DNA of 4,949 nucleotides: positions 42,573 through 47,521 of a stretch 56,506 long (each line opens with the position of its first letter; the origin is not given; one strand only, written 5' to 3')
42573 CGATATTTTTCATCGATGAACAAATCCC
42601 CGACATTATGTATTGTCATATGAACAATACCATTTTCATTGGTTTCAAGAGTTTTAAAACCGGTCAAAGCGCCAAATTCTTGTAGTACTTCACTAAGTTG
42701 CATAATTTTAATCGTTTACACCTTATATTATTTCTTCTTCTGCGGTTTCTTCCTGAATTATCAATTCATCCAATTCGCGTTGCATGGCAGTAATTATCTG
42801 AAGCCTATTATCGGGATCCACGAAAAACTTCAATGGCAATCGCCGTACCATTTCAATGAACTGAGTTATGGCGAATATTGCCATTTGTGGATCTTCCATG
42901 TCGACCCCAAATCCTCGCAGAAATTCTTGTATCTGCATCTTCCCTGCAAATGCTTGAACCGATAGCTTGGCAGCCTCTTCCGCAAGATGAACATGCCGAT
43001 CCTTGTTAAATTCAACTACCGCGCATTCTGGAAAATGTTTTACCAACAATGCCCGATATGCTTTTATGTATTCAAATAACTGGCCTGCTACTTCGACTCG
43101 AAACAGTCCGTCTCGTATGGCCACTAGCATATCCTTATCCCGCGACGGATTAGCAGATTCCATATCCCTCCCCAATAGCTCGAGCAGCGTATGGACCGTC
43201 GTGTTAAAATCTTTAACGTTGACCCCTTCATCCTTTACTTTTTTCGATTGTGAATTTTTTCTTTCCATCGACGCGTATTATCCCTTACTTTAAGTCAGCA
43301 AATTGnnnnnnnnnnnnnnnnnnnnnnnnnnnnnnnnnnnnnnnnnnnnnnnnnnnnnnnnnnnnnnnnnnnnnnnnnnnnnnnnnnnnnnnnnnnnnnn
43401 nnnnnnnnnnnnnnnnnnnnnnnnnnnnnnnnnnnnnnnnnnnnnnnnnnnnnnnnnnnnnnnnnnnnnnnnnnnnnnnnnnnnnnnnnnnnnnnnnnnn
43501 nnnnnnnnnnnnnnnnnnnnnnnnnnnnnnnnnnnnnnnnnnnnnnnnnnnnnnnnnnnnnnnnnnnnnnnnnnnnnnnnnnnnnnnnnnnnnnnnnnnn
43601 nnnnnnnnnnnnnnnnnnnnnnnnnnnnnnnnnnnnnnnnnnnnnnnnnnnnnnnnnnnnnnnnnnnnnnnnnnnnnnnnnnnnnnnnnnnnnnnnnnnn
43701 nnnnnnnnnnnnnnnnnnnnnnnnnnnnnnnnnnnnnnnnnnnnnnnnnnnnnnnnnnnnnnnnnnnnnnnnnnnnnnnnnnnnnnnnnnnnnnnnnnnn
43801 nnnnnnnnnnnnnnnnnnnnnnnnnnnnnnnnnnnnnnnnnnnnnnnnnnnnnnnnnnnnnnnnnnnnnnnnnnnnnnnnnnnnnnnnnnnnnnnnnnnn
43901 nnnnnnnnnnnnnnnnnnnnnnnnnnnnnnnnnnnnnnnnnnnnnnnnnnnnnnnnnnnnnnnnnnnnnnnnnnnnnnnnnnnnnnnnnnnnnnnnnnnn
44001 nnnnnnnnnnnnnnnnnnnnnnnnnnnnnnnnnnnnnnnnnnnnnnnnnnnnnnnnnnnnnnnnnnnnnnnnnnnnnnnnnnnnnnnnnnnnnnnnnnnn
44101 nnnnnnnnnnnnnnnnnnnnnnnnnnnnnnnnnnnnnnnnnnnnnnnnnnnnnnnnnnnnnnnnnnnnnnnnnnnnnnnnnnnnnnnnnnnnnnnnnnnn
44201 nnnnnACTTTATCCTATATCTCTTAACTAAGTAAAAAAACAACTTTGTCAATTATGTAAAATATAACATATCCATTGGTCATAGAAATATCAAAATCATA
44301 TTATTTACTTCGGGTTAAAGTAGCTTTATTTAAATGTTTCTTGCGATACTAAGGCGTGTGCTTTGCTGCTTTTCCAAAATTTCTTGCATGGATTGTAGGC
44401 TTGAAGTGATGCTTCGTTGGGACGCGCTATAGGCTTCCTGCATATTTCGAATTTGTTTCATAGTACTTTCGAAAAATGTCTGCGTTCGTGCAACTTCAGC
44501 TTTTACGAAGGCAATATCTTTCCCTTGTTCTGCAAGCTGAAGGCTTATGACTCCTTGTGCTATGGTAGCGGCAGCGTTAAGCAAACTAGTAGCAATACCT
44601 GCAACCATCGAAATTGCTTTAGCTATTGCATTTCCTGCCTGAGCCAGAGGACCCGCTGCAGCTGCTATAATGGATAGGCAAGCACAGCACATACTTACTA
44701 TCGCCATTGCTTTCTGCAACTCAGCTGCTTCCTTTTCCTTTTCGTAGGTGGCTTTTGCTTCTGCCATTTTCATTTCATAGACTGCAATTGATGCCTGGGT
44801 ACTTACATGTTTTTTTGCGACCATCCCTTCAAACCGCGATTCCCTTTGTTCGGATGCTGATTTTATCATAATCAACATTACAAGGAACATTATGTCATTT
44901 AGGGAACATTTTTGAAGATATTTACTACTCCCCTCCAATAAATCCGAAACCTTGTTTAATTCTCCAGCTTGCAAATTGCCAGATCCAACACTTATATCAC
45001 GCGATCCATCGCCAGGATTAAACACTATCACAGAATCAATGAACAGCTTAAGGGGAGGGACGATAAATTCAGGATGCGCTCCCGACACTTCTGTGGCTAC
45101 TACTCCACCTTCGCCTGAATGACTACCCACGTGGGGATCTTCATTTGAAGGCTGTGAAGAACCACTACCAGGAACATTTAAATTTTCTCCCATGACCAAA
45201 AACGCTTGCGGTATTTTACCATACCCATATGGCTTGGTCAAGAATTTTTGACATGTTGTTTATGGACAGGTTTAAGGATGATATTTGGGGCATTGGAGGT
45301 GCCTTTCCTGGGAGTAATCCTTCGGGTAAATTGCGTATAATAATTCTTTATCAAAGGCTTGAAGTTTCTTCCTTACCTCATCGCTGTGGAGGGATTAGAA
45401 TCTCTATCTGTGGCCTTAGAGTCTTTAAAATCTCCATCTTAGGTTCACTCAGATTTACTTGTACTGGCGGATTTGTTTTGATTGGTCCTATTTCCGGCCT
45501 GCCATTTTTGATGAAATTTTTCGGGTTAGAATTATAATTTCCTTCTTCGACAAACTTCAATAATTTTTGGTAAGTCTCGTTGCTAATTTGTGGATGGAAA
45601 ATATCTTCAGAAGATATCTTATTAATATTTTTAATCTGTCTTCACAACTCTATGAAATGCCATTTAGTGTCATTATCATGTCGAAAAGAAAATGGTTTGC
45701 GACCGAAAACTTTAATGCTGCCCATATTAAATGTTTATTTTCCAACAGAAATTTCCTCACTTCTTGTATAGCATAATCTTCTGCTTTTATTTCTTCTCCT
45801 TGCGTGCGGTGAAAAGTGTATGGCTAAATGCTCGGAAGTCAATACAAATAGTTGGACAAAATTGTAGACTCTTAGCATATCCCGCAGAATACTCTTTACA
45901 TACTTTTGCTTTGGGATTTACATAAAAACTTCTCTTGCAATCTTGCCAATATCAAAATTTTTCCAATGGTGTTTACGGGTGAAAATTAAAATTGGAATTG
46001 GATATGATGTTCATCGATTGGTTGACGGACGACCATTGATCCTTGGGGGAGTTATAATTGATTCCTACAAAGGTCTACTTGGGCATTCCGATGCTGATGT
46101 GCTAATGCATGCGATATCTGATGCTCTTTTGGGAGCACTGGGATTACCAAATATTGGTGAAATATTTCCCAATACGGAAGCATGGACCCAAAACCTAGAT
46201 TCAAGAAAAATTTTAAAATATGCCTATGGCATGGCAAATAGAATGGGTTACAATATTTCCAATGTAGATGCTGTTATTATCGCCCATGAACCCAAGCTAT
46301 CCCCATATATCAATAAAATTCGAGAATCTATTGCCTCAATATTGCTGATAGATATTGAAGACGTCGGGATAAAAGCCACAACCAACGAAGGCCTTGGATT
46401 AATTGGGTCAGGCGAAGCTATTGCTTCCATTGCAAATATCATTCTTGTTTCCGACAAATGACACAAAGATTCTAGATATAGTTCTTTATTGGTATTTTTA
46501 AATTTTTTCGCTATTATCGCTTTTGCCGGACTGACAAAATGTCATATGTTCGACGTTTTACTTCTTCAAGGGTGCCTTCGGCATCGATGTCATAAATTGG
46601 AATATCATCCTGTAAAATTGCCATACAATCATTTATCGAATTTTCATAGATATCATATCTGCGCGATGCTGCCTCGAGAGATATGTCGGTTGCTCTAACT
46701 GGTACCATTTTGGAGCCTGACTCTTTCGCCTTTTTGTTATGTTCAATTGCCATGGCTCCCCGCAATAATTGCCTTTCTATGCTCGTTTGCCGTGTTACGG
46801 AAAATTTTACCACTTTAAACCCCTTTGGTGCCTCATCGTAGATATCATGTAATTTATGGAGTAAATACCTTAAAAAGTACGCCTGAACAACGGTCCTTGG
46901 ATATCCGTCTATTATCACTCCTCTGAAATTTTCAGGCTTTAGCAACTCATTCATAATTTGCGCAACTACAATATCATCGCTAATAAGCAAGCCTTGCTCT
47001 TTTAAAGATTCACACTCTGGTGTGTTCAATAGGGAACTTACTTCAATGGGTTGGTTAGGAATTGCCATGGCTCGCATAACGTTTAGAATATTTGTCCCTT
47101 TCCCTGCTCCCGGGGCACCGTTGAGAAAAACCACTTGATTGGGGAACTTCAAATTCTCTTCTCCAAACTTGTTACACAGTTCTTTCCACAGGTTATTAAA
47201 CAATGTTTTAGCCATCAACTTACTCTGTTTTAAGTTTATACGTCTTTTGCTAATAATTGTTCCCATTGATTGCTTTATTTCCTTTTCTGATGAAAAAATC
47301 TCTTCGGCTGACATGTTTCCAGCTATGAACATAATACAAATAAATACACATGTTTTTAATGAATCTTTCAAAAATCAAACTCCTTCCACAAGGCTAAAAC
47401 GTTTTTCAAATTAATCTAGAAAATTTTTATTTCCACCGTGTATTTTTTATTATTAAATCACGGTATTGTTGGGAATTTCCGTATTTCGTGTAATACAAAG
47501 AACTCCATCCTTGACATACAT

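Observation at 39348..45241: Ysc-style yopN-tyeA-sycN-yscX-yscY-yscV-like T3SS module, isolated from the rest of an injectisome, in a PVC-like AT-rich genome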

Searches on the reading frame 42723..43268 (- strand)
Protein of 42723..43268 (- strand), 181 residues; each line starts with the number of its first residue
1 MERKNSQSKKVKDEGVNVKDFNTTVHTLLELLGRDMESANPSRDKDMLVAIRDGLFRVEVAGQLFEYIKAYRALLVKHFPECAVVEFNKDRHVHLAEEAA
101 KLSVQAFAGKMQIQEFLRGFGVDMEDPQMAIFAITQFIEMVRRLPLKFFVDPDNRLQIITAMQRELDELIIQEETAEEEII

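Call 3: search_protein_families(library=pfam, proteins=[window:42723-43268:-], max_evalue=1)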
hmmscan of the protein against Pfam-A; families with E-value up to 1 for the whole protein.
window:42723-43268:- (181 aa): 1 family
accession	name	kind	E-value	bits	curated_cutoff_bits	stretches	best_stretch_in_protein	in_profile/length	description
PF09059.15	TyeA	-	1.7e-09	38.1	21.1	1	97-174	5-80/81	TyeA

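Call 4: search_protein_families(library=ncbifam, proteins=[window:42723-43268:-], max_evalue=1)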
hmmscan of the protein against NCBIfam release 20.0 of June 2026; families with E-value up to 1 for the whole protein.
window:42723-43268:- (181 aa): 1 family
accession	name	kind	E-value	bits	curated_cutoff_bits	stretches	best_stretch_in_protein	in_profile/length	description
TIGR02511.1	type_III_tyeA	equivalog_domain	0.00043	20.5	25.9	1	102-173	13-82/82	TyeA family type III secretion system gatekeeper subunit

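Call 14: search_solved_structures(query=window:42723-43268:-, max_evalue=10, show_alignments=3)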
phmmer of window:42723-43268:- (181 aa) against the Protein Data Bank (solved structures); distinct sequences matched with E-value up to 10: 5.
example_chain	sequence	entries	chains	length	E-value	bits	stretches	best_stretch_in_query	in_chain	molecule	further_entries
7yyg_A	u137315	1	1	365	4e-05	26.9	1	20-173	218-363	Putative outer protein N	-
7suk_SJ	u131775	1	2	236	0.45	13.8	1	27-104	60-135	Ribosomal RNA small subunit methyltransferase NEP1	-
5jpq_e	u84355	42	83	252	0.52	13.6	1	27-107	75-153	Emg1 | Ribosomal RNA small subunit methyltransferase NEP1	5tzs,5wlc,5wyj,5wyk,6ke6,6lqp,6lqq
3oii_A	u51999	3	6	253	0.52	13.5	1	27-107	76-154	Essential for mitotic growth 1 | Ribosomal RNA small subunit methyltransferase NEP1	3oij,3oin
2v3j_A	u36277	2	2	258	0.55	13.5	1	27-107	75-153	ESSENTIAL FOR MITOTIC GROWTH 1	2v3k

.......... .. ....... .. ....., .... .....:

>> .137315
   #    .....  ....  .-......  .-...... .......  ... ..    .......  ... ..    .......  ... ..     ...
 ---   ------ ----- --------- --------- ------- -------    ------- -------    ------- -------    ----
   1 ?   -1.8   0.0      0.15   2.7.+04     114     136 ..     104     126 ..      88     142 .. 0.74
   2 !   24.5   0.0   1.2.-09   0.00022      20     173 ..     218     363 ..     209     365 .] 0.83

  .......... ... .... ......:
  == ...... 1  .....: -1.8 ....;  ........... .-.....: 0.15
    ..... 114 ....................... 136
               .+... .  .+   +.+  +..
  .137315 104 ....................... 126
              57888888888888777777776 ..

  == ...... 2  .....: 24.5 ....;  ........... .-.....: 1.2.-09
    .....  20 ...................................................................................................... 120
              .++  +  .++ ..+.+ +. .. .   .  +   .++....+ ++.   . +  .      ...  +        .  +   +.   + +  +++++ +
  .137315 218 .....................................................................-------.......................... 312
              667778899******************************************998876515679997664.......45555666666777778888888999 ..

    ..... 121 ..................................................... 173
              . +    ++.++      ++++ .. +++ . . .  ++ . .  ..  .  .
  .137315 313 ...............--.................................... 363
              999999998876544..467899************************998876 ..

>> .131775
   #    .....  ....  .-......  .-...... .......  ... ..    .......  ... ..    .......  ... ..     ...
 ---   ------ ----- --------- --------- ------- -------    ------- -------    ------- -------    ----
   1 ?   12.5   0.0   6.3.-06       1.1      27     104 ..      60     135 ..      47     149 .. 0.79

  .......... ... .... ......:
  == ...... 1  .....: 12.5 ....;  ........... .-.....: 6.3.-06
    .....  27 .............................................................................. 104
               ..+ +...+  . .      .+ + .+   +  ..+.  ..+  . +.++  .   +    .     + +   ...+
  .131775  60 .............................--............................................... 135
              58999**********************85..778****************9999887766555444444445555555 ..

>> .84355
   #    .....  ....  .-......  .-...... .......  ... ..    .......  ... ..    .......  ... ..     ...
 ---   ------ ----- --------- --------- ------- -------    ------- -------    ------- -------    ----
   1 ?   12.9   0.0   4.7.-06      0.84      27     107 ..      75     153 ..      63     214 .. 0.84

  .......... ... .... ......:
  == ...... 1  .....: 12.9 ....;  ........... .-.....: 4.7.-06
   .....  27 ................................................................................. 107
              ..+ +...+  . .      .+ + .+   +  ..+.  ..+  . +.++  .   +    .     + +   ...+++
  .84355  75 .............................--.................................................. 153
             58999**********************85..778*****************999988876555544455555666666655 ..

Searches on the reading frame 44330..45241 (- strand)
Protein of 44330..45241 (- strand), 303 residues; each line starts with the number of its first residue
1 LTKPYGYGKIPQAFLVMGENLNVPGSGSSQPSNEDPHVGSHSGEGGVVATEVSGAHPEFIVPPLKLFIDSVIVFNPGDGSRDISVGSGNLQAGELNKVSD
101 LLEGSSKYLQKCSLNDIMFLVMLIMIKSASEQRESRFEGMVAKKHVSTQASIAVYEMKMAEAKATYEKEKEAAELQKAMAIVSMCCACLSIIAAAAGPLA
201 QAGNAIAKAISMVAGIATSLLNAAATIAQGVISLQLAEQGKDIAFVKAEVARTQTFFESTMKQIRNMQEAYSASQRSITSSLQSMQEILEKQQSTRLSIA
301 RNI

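Call 3: search_protein_families(library=pfam, proteins=[window:44330-45241:-], max_evalue=1)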
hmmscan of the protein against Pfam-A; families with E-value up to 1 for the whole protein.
window:44330-45241:- (303 aa): 4 families
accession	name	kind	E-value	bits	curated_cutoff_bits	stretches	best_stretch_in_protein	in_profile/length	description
PF19530.4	Ndh2_N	-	0.11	13.2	27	1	109-191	16-95/100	NAD(P)H-quinone oxidoreductase subunit 2 N-terminal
PF24985.1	DUF7775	-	0.19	12.7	25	0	206-260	59-113/140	Domain of unknown function (DUF7775)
PF21719.3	MIOS_a-sol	-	0.19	11.6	27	1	130-187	112-169/230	MIOS, alpha-solenoid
PF04888.17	SseC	-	0.84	9.6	30.2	0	172-302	206-312/312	Secretion system effector C (SseC) like family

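Call 4: search_protein_families(library=ncbifam, proteins=[window:44330-45241:-], max_evalue=1)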
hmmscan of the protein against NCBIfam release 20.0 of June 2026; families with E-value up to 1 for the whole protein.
window:44330-45241:- (303 aa): 1 family
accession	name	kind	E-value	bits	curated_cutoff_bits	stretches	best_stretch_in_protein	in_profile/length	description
NF052352.1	TriaclglyLipLipYMycb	equivalog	0.066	12.3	450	1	192-295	1-101/397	triacylglycerol lipase LipY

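Call 54: search_solved_structures(query=window:44330-45241:-, max_evalue=10, show_alignments=1)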
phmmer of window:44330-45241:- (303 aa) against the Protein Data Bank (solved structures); distinct sequences matched with E-value up to 10: 3.
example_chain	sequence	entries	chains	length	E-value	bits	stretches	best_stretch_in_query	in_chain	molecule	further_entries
3mlg_A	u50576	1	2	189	0.093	15.2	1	86-143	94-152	2X chimera of Helicobacter pylori protein HP0242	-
3k8v_A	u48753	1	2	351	0.39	13.2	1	176-281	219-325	Flagellin homolog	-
21gi_A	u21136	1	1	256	2.3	10.6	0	91-144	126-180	A designed protein Three-twist Knot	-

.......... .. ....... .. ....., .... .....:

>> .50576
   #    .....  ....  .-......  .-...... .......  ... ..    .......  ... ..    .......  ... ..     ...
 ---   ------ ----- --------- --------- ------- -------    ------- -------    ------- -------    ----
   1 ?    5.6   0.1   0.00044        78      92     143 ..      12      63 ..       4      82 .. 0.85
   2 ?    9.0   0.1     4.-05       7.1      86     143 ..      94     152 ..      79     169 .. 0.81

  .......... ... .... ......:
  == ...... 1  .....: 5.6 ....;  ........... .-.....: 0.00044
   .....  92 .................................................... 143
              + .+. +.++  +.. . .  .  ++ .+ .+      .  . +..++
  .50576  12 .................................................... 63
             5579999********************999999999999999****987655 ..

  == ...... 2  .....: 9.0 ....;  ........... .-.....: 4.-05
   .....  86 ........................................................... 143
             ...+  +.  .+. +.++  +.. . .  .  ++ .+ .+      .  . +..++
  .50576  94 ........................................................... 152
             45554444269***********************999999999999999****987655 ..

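Call 73: search_protein_representatives(protein=window:44330-45241:-)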
Query: 303 residues. Proteins with E-value up to 0.001 (for the whole library): 24; up to 1e-10: 23; up to 1e-30: 13. The best 24 are listed.
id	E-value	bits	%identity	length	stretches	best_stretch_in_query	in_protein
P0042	2.0e-96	338.6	62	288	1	26-303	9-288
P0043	3.6e-70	252.5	73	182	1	122-303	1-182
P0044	8.8e-56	205.4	43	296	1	32-303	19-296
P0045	7.0e-42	159.8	33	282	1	18-303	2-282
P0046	3.3e-41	157.6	53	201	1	118-303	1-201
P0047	4.2e-41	157.3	39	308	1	29-303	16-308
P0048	4.8e-41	157.1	44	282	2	79-203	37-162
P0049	1.4e-40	155.6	37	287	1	27-303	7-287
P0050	1.8e-37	145.4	40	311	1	64-303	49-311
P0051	1.9e-36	142.1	64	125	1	28-142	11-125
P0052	2.0e-36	142.0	39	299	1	32-303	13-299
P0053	1.9e-31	125.7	35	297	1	26-303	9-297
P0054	7.2e-31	123.8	33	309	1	19-303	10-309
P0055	1.1e-27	113.4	34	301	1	31-303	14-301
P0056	4.2e-26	108.1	30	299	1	55-303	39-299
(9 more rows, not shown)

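Call 81: search_protein_families(library=pfam, alignment_id=A3, max_evalue=1)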
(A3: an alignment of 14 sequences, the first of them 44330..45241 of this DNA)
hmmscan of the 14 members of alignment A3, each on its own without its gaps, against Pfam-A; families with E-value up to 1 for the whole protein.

A. member 1, window:44330-45241:- (303 aa): 4 families
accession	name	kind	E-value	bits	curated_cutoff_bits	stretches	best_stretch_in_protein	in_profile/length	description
PF19530.4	Ndh2_N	-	0.11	13.2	27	1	109-191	16-95/100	NAD(P)H-quinone oxidoreductase subunit 2 N-terminal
PF24985.1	DUF7775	-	0.19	12.7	25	0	206-260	59-113/140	Domain of unknown function (DUF7775)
PF21719.3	MIOS_a-sol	-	0.19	11.6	27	1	130-187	112-169/230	MIOS, alpha-solenoid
PF04888.17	SseC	-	0.84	9.6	30.2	0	172-302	206-312/312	Secretion system effector C (SseC) like family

B. families by the number of members that match (of 14 scanned): 45 families (the first 25 are shown)
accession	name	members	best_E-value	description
PF04888.17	SseC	7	3e-05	Secretion system effector C (SseC) like family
PF14584.11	DUF4446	3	0.0061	Protein of unknown function (DUF4446)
PF08702.15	Fib_alpha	2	0.00064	Fibrinogen alpha/beta chain family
PF10498.14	IFT57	1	0.003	Intra-flagellar transport protein 57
PF22712.1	SNaCT7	1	0.0049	Short NACHT-associated C-Terminal domain, family 7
PF07344.16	Amastin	1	0.0052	Amastin surface glycoprotein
PF15619.11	Lebercilin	1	0.0067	Ciliary protein causing Leber congenital amaurosis disease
PF02382.20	RTX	1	0.008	N-terminal domain in RTX protein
PF10266.14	Strumpellin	1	0.013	Hereditary spastic paraplegia protein strumpellin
PF14523.12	Syntaxin_2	1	0.013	Syntaxin-like protein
PF16526.10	CLZ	1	0.014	C-terminal leucine zipper domain of cyclic nucleotide-gated channels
PF16566.10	CREPT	1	0.018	Cell-cycle alteration and expression-elevated protein in tumour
PF06456.18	Arfaptin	1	0.019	Arfaptin-like domain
PF20808.2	MINT_RAM7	1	0.02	Msx2-interacting protein, RAM7 domain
PF15796.10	KELK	1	0.022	KELK-motif containing domain of MRCK Ser/Thr protein kinase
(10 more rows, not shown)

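Call 82: search_protein_families(library=ncbifam, alignment_id=A3, max_evalue=1)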
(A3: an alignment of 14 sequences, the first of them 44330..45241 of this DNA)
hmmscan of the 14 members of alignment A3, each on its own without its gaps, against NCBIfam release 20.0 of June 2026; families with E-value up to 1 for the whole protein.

A. member 1, window:44330-45241:- (303 aa): 1 family
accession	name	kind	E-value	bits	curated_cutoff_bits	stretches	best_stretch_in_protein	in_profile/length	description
NF052352.1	TriaclglyLipLipYMycb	equivalog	0.066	12.3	450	1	192-295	1-101/397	triacylglycerol lipase LipY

B. families by the number of members that match (of 14 scanned): 25 families
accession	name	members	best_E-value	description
NF052420.1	translocon_SseD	4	1.8e-06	type III secretion system translocon protein SseD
NF046000.1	MAG1210_fam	3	0.0071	MAG1210 family protein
NF042414.1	CLC_0170_fam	1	0.00015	CLC_0170 family protein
NF053525.1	thylo_ssr2422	1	0.00023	ssr2422 family thylakoid membrane protein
NF047797.1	glminPNH3LysDgaE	1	0.00045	D-glucosaminate-6-phosphate ammonia lyase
NF011888.0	PRK15361.1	1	0.0054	SPI-2 type III secretion system translocon protein SseD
NF038350.1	taxis_HmpF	1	0.0083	pilus motility taxis protein HmpF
TIGR00680.1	kdpA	1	0.0092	potassium-transporting ATPase subunit KdpA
TIGR02168.1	SMC_prok_B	1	0.019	chromosome segregation protein SMC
NF010669.0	PRK14066.1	1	0.02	exodeoxyribonuclease VII small subunit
TIGR02448.1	TIGR02448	1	0.027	conserverd hypothetical protein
TIGR00724.1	urea_amlyse_rel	1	0.027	5-oxoprolinase/urea amidolyase family protein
NF007159.0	PRK09597.1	1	0.031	lipid A 1-phosphatase LpxE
NF041503.1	WZX_like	1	0.033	O-unit flippase-like protein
NF002056.0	PRK00886.1-5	1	0.039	2-phosphosulfolactate phosphatase family protein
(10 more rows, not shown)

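Call 90: predict_structure(alignment_id=A3)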
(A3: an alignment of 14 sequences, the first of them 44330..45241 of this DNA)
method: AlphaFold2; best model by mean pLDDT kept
length: 303 residues; sequences in the alignment: 14
mean_pLDDT: 56.5   pTM: 0.29
mean pLDDT of the five models: 56.5, 52.9, 51.5, 46.4, 46.1
residues with pLDDT >= 90: 0; 70-90: 70; 50-70: 121; < 50: 112
segments of 3 or more residues with pLDDT < 50: 1-112
pLDDT, mean of each block of 10 residues (from residue 1): 41 34 33 38 42 42 32 33 34 43 43 62 72 72 72 72 73 66 61 58 61 66 64 64 68 69 70 70 70 69 60
secondary structure, 60 per line:
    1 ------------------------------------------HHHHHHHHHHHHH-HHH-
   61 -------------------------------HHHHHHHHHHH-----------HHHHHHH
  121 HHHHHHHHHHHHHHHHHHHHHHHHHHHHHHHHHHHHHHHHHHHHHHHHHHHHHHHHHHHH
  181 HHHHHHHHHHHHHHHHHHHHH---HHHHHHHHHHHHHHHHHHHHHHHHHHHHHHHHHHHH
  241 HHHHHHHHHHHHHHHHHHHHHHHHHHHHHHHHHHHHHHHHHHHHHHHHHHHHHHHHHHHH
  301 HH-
elements in order: H43-55 H92-102 H114-201 H205-302

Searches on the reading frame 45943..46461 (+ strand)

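Call 39: search_protein_families(library=pfam, proteins=[window:45943-46461:+], max_evalue=0.0001)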
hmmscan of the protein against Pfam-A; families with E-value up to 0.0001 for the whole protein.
window:45943-46461:+ (172 aa): 1 family
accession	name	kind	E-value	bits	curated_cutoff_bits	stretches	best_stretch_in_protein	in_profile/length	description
PF02542.21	YgbB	-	7.7e-59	198.9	26.7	1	15-168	1-154/155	YgbB family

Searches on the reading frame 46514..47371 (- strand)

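Call 40: search_protein_families(library=pfam, proteins=[window:46514-47371:-], max_evalue=0.0001)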
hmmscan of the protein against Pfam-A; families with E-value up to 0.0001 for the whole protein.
window:46514-47371:- (285 aa): 2 families
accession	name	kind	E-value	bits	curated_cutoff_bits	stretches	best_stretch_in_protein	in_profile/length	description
PF00406.28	ADK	-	3e-12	47.3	26.8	1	84-201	2-120/151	Adenylate kinase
PF13207.12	AAA_17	-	4.5e-05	24.2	27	0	85-203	2-121/136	AAA domain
